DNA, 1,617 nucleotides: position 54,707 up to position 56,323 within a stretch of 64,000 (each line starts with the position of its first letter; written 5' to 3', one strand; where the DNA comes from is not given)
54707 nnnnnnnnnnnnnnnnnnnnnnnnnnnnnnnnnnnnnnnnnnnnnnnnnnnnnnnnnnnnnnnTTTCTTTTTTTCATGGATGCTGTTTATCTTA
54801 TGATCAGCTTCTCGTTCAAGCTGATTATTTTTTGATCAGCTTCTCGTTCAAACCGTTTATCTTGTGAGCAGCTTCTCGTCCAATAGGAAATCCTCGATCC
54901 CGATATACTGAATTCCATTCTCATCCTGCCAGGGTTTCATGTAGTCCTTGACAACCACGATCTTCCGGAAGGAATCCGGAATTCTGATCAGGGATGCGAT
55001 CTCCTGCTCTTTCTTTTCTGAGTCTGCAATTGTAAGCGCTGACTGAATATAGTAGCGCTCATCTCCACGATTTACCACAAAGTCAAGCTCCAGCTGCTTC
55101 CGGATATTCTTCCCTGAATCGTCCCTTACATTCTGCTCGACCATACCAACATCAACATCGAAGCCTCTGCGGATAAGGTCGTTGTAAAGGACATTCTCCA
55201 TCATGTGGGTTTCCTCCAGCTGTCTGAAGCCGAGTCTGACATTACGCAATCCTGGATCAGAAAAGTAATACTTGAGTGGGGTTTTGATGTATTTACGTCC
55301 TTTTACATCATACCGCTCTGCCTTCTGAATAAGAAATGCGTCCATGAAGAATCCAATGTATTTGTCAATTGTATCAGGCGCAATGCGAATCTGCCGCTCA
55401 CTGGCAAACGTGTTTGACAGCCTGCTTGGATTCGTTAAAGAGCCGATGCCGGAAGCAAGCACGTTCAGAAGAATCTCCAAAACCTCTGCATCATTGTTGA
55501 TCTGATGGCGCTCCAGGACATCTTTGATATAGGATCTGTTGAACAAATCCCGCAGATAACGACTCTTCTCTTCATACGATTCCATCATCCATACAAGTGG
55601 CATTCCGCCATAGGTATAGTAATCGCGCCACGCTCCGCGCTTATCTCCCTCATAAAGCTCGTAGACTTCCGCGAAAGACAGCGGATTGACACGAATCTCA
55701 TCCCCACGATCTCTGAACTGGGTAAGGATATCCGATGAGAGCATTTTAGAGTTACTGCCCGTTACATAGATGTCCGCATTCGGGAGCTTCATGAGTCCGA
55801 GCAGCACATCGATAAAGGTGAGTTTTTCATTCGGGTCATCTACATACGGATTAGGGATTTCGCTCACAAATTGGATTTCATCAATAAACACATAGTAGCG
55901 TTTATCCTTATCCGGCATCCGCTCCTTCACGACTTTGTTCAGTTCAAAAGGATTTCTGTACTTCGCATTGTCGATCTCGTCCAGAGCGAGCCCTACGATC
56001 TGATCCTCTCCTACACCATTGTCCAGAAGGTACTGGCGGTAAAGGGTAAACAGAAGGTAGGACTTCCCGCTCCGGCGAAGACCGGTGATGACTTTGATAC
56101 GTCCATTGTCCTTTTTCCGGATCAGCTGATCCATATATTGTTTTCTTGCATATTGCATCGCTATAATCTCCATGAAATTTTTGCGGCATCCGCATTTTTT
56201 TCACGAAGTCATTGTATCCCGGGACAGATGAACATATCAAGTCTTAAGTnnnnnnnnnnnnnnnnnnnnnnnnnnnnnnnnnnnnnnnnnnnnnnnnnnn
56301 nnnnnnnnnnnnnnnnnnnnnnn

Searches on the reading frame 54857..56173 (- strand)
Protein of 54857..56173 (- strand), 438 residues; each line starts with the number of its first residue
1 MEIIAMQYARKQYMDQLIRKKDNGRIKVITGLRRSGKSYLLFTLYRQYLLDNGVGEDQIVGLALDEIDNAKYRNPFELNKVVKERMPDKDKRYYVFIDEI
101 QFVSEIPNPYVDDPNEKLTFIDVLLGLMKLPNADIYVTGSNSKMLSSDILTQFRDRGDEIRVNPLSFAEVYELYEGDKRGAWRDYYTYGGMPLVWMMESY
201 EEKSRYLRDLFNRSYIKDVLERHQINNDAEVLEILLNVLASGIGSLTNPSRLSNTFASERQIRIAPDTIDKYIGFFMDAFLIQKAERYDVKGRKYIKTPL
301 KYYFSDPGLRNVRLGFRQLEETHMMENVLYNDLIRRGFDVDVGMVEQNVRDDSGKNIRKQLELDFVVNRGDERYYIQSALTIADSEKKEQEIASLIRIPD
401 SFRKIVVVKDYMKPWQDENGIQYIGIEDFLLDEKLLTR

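Call 7: search_protein_families(library=pfam, proteins=[window:54857-56173:-], max_evalue=0.01)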
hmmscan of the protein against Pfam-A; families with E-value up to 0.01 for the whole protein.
window:54857-56173:- (438 aa): 2 families
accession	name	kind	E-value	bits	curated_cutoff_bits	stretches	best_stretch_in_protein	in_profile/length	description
PF13173.12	AAA_14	-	4.2e-25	88.7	27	1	24-170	2-128/129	AAA domain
PF13635.12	DUF4143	-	4.3e-14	53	28.1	1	217-376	2-155/160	Domain of unknown function (DUF4143)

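Call 10: find_encoding_contigs(protein=window:54857-56173:-, flank=6000, max_places=10)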
Protein window:54857-56173:- (438 aa): 8 contigs read that carry it; 7 places shown.
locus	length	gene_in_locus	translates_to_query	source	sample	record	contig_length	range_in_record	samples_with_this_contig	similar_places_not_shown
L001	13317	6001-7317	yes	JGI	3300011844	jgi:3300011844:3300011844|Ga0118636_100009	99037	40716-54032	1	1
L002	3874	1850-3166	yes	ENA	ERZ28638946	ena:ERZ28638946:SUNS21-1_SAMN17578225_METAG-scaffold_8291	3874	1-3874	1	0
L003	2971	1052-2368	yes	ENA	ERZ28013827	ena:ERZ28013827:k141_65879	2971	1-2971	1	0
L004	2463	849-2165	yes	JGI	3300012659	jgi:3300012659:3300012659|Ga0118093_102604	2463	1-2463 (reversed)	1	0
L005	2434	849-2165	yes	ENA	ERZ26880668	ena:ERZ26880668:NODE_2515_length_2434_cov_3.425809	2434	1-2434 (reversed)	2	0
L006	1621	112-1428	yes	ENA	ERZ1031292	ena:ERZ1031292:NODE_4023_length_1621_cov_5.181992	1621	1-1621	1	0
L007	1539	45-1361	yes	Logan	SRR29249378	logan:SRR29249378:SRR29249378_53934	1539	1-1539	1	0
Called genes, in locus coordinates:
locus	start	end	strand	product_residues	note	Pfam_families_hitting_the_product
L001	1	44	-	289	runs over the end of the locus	PF03328:HpcH_HpaI, PF15617:C-C_Bond_Lyase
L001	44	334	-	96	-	PF06857:ACP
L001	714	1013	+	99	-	PF09862:DUF2089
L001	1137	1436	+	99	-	-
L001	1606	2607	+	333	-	PF01073:3Beta_HSD, PF01370:Epimerase, PF02719:Polysacc_synt_2 (faint), PF13460:NAD_binding_10, PF16363:GDP_Man_Dehyd, PF07993:NAD_binding_4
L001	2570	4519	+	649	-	PF28550:DUF8436 (weak), PF01266:DAO (faint), PF13450:NAD_binding_8 (weak), PF21688:FAD-depend_C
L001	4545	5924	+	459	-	PF07690:MFS_1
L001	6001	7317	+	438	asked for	PF13173:AAA_14, PF13635:DUF4143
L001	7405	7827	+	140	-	-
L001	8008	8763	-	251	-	PF08220:HTH_DeoR, PF08279:HTH_11, PF00455:DeoRC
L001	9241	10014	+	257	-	PF01048:PNP_UDP_1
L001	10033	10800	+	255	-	PF01048:PNP_UDP_1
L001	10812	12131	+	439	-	PF02608:Bmp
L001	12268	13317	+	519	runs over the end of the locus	PF00005:ABC_tran, PF13304:AAA_21 (faint), PF00005:ABC_tran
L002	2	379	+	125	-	?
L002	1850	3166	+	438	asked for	PF13173:AAA_14, PF13635:DUF4143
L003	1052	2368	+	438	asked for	PF13173:AAA_14, PF13635:DUF4143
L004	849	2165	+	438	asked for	PF13173:AAA_14, PF13635:DUF4143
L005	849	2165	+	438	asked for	PF13173:AAA_14, PF13635:DUF4143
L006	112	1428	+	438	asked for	PF13173:AAA_14, PF13635:DUF4143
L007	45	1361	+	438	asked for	PF13173:AAA_14, PF13635:DUF4143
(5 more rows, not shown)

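Call 11: find_related_loci(query=window:54857-56173:-, collection=genome_contigs, flank=6000)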
Query window:54857-56173:- (438 aa) in genome_contigs; peptide patterns used: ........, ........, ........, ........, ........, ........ (x = any residue, [..] = any of these).
42 stretches matched a pattern; 21 encode a relative of the query (tblastn E <= 1e-3); 21 distinct loci.
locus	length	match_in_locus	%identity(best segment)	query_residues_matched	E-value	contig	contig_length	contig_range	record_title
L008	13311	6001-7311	91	1-437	0e+0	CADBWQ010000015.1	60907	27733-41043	MAG: Ruminococcaceae bacterium isolate RUG14376 genome assembly, contig: RUG14376_asm_15, whole genome shotgun sequence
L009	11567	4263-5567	91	2-436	0e+0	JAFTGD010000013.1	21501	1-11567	MAG: Oscillospiraceae bacterium isolate RGIG3788 Roe_deer_Abomasum-5__c477, whole genome shotgun sequence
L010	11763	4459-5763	91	2-436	0e+0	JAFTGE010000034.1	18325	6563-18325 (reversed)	MAG: Oscillospiraceae bacterium isolate RGIG3789 Roe_deer_Abomasum-5__c2154, whole genome shotgun sequence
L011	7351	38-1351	91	1-438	0e+0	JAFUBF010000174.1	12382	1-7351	MAG: Clostridia bacterium isolate RGIG4336 Roe_deer_Jejunum-1__c80664, whole genome shotgun sequence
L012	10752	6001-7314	89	1-438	0e+0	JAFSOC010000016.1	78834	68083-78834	MAG: Clostridia bacterium isolate RGIG3319 Goat_Reticulum-5__c218485, whole genome shotgun sequence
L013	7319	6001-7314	89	1-438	0e+0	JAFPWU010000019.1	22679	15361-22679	MAG: Clostridia bacterium isolate RGIG1546 Goat_Abomasum-5__c397157, whole genome shotgun sequence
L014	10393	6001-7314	90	1-438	0e+0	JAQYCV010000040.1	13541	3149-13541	MAG: Clostridiales bacterium isolate SUG1750 k141_2203606, whole genome shotgun sequence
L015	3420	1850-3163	87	1-438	0e+0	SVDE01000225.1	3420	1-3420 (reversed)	MAG: Lachnospiraceae bacterium isolate SIG272 NODE_37985_length_3420_cov_4.271313, whole genome shotgun sequence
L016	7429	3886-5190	87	2-436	0e+0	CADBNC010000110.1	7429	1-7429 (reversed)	MAG: Ruminococcaceae bacterium isolate RUG14113 genome assembly, contig: RUG14113_asm_110, whole genome shotgun sequence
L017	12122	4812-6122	84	2-438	0e+0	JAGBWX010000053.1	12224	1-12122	MAG: Spirochaetales bacterium isolate RGIG9521 Yak_Cecum.Co__c1917819, whole genome shotgun sequence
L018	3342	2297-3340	86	2-349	0e+0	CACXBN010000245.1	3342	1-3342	MAG: uncultured Ruminococcus sp. isolate RUG11111 genome assembly, contig: RUG11111_asm_245, whole genome shotgun sequen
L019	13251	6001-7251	49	4-436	3e-134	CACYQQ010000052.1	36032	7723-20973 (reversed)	MAG: uncultured Bacteroidales bacterium isolate RUG12191 genome assembly, contig: RUG12191_asm_52, whole genome shotgun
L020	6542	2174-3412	49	4-432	5e-134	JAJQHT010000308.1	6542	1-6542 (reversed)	MAG: Oscillospiraceae bacterium isolate U.6_13 NODE_1603_length_6542_cov_5.108833, whole genome shotgun sequence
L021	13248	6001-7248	48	5-436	3e-132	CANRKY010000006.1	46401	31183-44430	MAG: uncultured Marvinbryantia sp. isolate Lapin-033__bin48 genome assembly, contig: Lapin-033__NODE_569_length_46401_co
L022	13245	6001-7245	49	6-436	8e-130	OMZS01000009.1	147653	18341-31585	uncultured Prevotellaceae bacterium isolate RUG107 genome assembly, contig: scaffold_61, whole genome shotgun sequence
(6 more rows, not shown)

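Call 24: find_homologous_proteins(query=window:54857-56173:-, max_evalue=1e-100)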
Query window:54857-56173:- (438 aa): 7934 proteins with E <= 1e-100 among 8000 candidates; the best 120 are listed.
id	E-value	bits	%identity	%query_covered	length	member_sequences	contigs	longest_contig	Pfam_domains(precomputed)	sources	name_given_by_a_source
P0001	2.3e-273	925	93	100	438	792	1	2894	PF13173.13,PF13635.13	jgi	-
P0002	2.1e-265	899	89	100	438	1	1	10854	PF13173.13,PF13635.13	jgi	-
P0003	1.3e-264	896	91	99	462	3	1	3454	PF13173.13,PF13635.13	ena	-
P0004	2.1e-264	895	91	99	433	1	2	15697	PF13173.13,PF13635.13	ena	-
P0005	1.1e-263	893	91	99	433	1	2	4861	PF13173.13,PF13635.13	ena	-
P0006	2.7e-263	892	91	99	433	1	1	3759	PF13173.13,PF13635.13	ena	-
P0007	6.9e-263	890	91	99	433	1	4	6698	PF13173.13,PF13635.13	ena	-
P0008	1.8e-262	889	92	99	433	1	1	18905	PF13173.13,PF13635.13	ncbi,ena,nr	ncbi:MAG: ATP-binding protein [Clostridia bacterium]|nr:ATP-binding protein [Clostridia bacterium]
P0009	4.0e-262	888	88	100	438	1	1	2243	PF13173.13,PF13635.13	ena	-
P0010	4.7e-262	888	90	99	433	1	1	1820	PF13173.13,PF13635.13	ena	-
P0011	6.8e-262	887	91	99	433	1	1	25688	PF13173.13,PF13635.13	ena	-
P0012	2.6e-261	885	89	100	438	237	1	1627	PF13173.13,PF13635.13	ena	-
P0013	4.9e-261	884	91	99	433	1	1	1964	PF13173.13,PF13635.13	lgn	-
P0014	5.4e-261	884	87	100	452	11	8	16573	PF13173.13,PF13635.13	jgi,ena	-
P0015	5.4e-261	884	89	99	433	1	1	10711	PF13173.13,PF13635.13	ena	-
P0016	2.0e-260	882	89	99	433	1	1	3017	PF13173.13,PF13635.13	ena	-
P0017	3.2e-260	882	91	99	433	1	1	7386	PF13173.13,PF13635.13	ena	-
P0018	3.4e-260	881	91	99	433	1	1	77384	PF13173.13,PF13635.13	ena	-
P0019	5.9e-260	881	91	99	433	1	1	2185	PF13173.13,PF13635.13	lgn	-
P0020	9.4e-260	880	88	99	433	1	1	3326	PF13173.13,PF13635.13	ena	-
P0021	9.9e-260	880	88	99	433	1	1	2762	PF13173.13,PF13635.13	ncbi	-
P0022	1.7e-259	879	90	99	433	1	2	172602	PF13173.13,PF13635.13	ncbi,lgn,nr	ncbi:MAG: ATP-binding protein [Eubacteriales bacterium]|nr:ATP-binding protein [Clostridiales bacter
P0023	1.4e-258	876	87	100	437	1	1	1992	PF13173.13,PF13635.13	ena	-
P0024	2.5e-258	875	88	99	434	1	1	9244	PF13173.13,PF13635.13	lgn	-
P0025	2.5e-258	875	88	99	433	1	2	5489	PF13173.13,PF13635.13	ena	-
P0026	6.0e-258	874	90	99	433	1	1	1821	PF13173.13,PF13635.13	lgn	-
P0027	8.5e-258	874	87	100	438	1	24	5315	PF13173.13,PF13635.13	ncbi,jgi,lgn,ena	-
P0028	8.6e-258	874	87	100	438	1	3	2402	PF13173.13,PF13635.13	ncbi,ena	-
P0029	1.5e-257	873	88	99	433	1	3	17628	PF13173.13,PF13635.13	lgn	-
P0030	2.0e-257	872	87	100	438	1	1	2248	PF13173.13,PF13635.13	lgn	-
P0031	2.7e-257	872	87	100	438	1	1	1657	PF13173.13,PF13635.13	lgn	-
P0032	2.9e-257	872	89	99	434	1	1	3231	PF13173.13,PF13635.13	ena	-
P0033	3.0e-257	872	87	100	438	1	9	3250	PF13173.13,PF13635.13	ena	-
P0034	3.6e-257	871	88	99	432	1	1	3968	PF13173.13,PF13635.13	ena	-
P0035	3.8e-257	871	87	100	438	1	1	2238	PF13173.13,PF13635.13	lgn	-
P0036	4.2e-257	871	87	100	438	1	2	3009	PF13173.13,PF13635.13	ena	-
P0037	4.3e-257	871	88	99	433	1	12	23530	PF13173.13,PF13635.13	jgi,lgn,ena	-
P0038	4.3e-257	871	88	99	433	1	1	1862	PF13173.13,PF13635.13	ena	-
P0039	4.5e-257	871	88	99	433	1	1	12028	PF13173.13,PF13635.13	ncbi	-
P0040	4.6e-257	871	88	99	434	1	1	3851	PF13173.13,PF13635.13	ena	-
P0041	4.8e-257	871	87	100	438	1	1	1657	PF13173.13,PF13635.13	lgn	-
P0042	5.1e-257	871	88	99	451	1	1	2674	PF13173.13,PF13635.13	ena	-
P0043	5.1e-257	871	87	99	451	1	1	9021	PF13173.13,PF13635.13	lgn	-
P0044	5.6e-257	871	87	100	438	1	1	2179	PF13173.13,PF13635.13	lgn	-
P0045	6.0e-257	871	88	99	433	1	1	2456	PF13173.13,PF13635.13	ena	-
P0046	6.2e-257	871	88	99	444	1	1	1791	PF13173.13,PF13635.13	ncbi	-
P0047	8.5e-257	870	88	99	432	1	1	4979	PF13173.13,PF13635.13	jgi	-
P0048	9.6e-257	870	89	99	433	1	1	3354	PF13173.13,PF13635.13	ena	-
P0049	1.1e-256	870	87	100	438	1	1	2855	PF13173.13,PF13635.13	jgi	-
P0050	1.2e-256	870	87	99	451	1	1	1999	PF13173.13,PF13635.13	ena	-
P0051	1.2e-256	870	87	99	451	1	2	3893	PF13173.13,PF13635.13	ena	-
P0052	1.2e-256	870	87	99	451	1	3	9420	PF13173.13,PF13635.13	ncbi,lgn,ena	-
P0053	1.2e-256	870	87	99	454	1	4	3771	PF13173.13,PF13635.13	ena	-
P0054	1.5e-256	869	88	99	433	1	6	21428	PF13173.13,PF13635.13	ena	-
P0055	1.5e-256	869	87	99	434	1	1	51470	PF13173.13,PF13635.13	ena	-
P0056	1.6e-256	869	87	100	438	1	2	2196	PF13173.13,PF13635.13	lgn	-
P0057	1.7e-256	869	87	99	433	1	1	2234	PF13173.13,PF13635.13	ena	-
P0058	1.7e-256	869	87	99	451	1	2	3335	PF13173.13,PF13635.13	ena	-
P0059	1.7e-256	869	87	99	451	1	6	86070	PF13173.13,PF13635.13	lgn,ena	-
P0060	1.9e-256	869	87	99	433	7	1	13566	PF13173.13,PF13635.13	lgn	-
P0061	2.1e-256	869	87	100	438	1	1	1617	PF13173.13,PF13635.13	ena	-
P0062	2.2e-256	869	87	100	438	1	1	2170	PF13173.13,PF13635.13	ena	-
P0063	2.6e-256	869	87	99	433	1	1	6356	PF13173.13,PF13635.13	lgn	-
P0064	2.6e-256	869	88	99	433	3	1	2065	PF13173.13,PF13635.13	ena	-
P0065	2.6e-256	869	87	98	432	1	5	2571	PF13173.13,PF13635.13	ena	-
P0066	2.8e-256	869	87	100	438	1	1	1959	PF13173.13,PF13635.13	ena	-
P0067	2.9e-256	868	87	100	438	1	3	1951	PF13173.13,PF13635.13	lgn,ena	-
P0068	4.2e-256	868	87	100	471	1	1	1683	PF13173.13,PF13635.13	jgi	-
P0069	4.4e-256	868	87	98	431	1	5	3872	PF13173.13,PF13635.13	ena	-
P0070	4.9e-256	868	87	99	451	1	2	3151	PF13173.13,PF13635.13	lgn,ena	-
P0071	5.3e-256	868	87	99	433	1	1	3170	PF13173.13,PF13635.13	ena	-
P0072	5.9e-256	867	88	99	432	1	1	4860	PF13173.13,PF13635.13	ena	-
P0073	6.6e-256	867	89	99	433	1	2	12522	PF13173.13,PF13635.13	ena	-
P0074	9.9e-256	867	87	99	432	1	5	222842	PF13173.13,PF13635.13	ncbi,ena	-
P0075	1.4e-255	866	88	99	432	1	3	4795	PF13173.13,PF13635.13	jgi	-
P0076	1.4e-255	866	88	99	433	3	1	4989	PF13173.13,PF13635.13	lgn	-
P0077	2.2e-255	866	87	99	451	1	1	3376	PF13173.13,PF13635.13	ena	-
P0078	2.7e-255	865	87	99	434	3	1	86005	PF13173.13,PF13635.13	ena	-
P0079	2.7e-255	865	86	100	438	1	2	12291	PF13173.13,PF13635.13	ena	-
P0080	2.9e-255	865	87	99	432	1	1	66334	PF13173.13,PF13635.13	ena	-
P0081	3.0e-255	865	87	99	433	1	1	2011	PF13173.13,PF13635.13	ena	-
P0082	3.5e-255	865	89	99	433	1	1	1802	PF13173.13,PF13635.13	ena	-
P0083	4.0e-255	865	88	99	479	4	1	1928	PF13173.13,PF13635.13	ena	-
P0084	4.5e-255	865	88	99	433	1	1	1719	PF13173.13,PF13635.13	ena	-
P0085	5.0e-255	864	88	99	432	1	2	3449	PF13173.13,PF13635.13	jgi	-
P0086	5.4e-255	864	87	99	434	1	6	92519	PF13173.13,PF13635.13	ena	-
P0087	5.7e-255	864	87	99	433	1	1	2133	PF13173.13,PF13635.13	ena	-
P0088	7.9e-255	864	87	99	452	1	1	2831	PF13173.13,PF13635.13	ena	-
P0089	1.1e-254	863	80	99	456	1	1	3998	PF13173.13,PF13635.13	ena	-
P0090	1.3e-254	863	87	99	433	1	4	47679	PF13173.13,PF13635.13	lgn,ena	-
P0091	1.3e-254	863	86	99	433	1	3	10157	PF13173.13,PF13635.13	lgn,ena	-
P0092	1.9e-254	863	87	99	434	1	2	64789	PF13173.13,PF13635.13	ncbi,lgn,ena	-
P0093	2.2e-254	862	86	99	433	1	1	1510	PF13173.13,PF13635.13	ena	-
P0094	2.3e-254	862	86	99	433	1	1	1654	PF13173.13,PF13635.13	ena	-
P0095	5.4e-254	861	86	99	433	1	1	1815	PF13173.13,PF13635.13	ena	-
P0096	7.0e-254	861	86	99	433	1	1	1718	PF13173.13,PF13635.13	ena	-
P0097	8.7e-254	860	86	99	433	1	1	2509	PF13173.13,PF13635.13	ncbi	-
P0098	1.8e-253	859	86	99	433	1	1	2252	PF13173.13,PF13635.13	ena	-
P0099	2.0e-253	859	87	99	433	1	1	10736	PF13173.13,PF13635.13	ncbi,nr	ncbi:MAG: ATP-binding protein [Acidaminococcaceae bacterium]|nr:ATP-binding protein [Acidaminococcac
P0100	2.0e-253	859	86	99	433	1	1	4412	PF13173.13,PF13635.13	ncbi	-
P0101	4.2e-253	858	87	99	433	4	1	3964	PF13173.13,PF13635.13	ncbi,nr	ncbi:MAG: ATP-binding protein [Oscillospiraceae bacterium]|nr:ATP-binding protein [Oscillospiraceae 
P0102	6.4e-253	857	87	98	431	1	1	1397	PF13173.13,PF13635.13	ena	-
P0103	6.8e-253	857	86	99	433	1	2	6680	PF13173.13,PF13635.13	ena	-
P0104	7.4e-253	857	88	98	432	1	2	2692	PF13173.13,PF13635.13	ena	-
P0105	7.7e-253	857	86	99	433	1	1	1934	PF13173.13,PF13635.13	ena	-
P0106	8.8e-253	857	86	99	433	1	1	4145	PF13173.13,PF13635.13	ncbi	-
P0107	9.9e-253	857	85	99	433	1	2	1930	PF13173.13,PF13635.13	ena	-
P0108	1.3e-252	856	86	99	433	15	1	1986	PF13173.13,PF13635.13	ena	-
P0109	1.5e-252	856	87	99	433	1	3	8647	PF13173.13,PF13635.13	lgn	-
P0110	1.5e-252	856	85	99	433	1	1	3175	PF13173.13,PF13635.13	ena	-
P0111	1.5e-252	856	85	99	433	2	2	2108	PF13173.13,PF13635.13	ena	-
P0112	2.0e-252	856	87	98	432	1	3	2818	PF13173.13,PF13635.13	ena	-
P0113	2.1e-252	856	87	99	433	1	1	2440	PF13173.13,PF13635.13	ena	-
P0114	2.1e-252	856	86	99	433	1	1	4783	PF13173.13,PF13635.13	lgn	-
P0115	2.8e-252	855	87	98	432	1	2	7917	PF13173.13,PF13635.13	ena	-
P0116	3.0e-252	855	87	98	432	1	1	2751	PF13173.13,PF13635.13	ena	-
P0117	3.0e-252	855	86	99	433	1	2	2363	PF13173.13,PF13635.13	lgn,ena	-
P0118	5.0e-252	855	85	99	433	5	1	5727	PF13173.13,PF13635.13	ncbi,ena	-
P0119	5.1e-252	855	88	97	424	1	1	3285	PF13173.13,PF13635.13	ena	-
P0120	5.7e-252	854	87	98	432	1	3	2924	PF13173.13,PF13635.13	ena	-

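Call 27: find_encoding_contigs(protein=P0001, flank=3000, max_places=10)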
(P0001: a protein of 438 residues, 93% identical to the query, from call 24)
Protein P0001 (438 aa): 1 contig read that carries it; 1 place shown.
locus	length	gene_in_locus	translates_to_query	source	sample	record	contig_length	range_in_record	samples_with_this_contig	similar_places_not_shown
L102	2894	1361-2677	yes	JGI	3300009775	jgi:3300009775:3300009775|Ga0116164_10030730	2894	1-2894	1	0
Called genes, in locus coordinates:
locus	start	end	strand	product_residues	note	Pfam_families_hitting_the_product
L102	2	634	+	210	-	PF06488:L_lac_phage_MSP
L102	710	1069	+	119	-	-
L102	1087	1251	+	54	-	-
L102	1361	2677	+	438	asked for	PF13173:AAA_14, PF13635:DUF4143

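Call 28: list_cluster_members(proteins=[window:54857-56173:-])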
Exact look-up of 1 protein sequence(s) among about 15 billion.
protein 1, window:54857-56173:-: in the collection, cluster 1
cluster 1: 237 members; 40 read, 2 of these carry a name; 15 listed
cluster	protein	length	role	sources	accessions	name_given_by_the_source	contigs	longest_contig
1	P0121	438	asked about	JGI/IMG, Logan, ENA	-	-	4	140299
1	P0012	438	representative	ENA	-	-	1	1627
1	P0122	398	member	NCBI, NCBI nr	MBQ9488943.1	MAG: ATP-binding protein, partial [Lachnospiraceae bacterium] | ATP-binding protein [Lachnospiraceae bacterium]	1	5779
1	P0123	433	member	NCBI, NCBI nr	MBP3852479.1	MAG: ATP-binding protein [Erysipelotrichaceae bacterium] | ATP-binding protein [Erysipelotrichaceae bacterium]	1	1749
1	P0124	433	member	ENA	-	-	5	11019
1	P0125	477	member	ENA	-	-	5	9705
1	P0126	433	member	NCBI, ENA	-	-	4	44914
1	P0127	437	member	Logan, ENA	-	-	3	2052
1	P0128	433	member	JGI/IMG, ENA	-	-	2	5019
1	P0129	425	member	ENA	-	-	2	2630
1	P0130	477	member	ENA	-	-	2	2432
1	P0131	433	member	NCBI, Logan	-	-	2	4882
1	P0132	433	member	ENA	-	-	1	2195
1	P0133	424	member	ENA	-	-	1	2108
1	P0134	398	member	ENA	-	-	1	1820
